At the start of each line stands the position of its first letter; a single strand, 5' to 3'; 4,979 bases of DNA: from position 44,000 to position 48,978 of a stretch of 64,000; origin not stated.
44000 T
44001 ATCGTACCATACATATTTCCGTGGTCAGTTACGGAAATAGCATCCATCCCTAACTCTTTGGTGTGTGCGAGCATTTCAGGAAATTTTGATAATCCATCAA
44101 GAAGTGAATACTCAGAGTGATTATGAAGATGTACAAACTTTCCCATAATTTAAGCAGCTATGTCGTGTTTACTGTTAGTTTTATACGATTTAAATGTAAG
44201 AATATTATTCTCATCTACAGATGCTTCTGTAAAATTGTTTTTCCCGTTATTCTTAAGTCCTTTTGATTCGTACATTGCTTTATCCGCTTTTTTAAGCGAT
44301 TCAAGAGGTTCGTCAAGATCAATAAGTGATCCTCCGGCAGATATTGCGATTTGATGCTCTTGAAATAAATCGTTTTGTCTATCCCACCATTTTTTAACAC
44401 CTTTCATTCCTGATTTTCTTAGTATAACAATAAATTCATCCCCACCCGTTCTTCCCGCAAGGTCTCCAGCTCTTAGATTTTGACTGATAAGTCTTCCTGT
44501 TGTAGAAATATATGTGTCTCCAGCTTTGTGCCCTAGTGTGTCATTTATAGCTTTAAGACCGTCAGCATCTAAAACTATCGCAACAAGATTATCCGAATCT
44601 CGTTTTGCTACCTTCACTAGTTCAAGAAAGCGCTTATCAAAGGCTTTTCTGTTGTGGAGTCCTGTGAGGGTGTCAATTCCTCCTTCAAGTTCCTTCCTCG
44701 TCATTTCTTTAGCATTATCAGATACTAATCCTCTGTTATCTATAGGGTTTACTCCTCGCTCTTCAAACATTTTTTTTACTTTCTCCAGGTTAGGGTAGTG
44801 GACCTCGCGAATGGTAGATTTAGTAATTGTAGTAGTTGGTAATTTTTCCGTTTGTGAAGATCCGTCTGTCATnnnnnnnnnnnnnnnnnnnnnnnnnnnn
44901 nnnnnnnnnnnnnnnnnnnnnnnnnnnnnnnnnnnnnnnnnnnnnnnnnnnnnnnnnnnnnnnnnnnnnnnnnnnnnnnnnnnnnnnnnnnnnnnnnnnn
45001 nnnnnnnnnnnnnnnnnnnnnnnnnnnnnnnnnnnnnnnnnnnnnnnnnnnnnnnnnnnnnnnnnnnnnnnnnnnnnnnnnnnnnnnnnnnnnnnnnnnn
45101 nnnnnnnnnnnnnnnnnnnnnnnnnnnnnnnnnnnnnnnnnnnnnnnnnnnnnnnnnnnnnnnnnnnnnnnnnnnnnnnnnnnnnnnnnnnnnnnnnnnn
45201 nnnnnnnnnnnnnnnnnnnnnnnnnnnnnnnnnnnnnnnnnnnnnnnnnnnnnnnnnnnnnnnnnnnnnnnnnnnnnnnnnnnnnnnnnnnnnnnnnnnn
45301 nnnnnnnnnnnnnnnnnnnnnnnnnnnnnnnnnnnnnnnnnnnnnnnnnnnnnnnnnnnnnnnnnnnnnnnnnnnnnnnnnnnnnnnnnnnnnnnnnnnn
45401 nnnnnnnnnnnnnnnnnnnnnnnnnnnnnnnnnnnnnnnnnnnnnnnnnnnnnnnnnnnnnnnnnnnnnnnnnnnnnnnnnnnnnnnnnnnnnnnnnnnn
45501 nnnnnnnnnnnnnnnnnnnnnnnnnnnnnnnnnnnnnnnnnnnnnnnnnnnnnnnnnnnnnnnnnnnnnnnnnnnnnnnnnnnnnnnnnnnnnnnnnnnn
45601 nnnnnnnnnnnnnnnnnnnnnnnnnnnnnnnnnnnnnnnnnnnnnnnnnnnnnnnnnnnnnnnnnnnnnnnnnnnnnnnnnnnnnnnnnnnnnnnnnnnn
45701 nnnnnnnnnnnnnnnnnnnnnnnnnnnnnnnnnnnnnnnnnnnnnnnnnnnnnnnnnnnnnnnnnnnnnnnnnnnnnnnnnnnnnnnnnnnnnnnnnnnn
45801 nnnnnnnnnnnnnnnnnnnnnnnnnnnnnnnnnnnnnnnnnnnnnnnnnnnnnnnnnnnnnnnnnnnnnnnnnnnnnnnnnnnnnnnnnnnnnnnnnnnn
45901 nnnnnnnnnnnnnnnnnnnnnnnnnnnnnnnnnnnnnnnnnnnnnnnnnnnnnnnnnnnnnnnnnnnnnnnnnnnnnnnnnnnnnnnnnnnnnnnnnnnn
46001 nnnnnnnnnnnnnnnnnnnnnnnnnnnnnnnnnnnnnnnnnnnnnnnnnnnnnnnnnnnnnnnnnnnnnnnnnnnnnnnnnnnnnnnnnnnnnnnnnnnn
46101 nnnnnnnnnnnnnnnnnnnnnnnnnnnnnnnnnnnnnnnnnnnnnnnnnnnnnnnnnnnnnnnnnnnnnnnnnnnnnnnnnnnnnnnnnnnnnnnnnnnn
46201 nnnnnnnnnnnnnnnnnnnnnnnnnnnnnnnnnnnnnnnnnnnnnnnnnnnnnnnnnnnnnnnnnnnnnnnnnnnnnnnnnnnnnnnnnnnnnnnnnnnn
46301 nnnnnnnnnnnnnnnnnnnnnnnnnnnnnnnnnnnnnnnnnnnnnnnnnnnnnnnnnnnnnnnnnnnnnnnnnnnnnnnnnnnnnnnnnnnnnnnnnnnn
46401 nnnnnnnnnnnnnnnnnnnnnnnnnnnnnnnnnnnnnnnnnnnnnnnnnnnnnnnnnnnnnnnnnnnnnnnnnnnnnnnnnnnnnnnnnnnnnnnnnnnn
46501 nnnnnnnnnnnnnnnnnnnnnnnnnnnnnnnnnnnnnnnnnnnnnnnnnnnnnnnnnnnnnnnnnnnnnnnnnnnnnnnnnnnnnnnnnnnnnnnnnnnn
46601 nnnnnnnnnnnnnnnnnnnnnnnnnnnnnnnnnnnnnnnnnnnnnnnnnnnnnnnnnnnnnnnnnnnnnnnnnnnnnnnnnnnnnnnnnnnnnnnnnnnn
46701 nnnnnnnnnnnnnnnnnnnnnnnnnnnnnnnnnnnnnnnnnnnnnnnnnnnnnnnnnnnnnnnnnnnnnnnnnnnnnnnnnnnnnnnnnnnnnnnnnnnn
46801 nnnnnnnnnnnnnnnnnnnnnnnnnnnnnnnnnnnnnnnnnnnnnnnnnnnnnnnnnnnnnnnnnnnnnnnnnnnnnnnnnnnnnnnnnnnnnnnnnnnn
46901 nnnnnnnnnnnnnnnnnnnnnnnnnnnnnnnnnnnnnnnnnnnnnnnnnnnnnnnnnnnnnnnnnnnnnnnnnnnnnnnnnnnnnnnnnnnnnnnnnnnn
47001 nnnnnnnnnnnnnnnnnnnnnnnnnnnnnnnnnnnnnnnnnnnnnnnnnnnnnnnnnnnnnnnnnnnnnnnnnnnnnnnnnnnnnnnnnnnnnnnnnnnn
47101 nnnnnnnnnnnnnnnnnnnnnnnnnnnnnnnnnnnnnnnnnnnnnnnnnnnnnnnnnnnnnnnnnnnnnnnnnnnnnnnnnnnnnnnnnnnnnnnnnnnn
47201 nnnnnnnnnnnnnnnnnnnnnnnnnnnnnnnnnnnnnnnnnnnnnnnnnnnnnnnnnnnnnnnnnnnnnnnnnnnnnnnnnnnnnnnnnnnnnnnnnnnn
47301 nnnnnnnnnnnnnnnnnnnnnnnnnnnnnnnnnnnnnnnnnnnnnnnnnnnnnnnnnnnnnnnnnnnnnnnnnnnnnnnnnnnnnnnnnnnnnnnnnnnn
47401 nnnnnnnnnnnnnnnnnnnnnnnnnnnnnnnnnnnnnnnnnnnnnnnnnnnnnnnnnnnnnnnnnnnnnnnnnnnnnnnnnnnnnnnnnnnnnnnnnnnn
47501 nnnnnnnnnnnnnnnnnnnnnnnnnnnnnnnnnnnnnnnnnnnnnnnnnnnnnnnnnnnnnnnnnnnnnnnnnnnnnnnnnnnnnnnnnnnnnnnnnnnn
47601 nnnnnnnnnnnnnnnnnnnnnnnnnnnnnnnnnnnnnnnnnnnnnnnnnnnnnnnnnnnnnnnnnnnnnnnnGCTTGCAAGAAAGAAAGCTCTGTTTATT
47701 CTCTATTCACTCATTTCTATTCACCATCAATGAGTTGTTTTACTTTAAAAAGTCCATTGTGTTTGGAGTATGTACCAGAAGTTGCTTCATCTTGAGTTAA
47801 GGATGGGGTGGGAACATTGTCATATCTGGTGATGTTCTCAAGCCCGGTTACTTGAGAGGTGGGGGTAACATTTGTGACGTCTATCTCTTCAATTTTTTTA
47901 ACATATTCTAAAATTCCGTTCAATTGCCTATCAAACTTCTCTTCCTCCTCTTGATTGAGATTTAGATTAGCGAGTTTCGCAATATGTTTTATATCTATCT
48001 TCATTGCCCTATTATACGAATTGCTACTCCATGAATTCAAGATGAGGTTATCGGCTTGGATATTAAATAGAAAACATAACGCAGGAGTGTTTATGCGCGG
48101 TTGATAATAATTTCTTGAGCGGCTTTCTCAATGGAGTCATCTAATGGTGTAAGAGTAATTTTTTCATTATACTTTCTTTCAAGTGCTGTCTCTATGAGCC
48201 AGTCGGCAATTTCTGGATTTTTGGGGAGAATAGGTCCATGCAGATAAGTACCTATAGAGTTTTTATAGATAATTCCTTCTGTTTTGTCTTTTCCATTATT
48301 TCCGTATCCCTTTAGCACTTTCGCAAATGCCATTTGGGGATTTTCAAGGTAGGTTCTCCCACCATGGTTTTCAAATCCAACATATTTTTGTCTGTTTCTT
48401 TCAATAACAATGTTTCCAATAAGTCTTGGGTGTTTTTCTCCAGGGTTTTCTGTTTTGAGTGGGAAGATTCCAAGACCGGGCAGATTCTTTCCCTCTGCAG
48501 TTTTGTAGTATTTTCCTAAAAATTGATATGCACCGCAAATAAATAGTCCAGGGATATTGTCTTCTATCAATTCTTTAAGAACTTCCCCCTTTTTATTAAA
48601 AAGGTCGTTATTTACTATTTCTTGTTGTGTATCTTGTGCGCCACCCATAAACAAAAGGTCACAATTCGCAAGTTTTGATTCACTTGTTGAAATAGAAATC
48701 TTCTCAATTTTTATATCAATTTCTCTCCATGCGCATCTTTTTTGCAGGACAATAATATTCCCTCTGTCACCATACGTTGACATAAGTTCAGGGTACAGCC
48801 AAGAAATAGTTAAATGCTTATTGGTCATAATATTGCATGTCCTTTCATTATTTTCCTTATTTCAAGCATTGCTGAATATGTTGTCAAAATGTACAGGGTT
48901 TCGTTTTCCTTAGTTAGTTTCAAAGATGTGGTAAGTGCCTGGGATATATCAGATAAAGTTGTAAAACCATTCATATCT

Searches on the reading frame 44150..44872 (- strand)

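Call 44: search_protein_families(library=pfam, proteins=[window:44150-44872:-], max_evalue=0.0001)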
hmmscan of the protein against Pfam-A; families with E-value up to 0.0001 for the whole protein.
window:44150-44872:- (240 aa): 1 family
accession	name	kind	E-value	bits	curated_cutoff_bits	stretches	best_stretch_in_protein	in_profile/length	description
PF00990.26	GGDEF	-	3.1e-30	105.5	23.8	1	66-208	3-159/161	Diguanylate cyclase, GGDEF domain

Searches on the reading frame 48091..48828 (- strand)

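Call 72: search_protein_families(library=pfam, proteins=[window:48091-48828:-], max_evalue=0.0001)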
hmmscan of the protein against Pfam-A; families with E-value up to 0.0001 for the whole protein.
window:48091-48828:- (245 aa): 1 family
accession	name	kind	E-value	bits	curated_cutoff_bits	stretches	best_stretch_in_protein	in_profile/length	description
PF07685.20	GATase_3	-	4.2e-36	124.9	27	1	7-204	1-195/196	CobB/CobQ-like glutamine amidotransferase domain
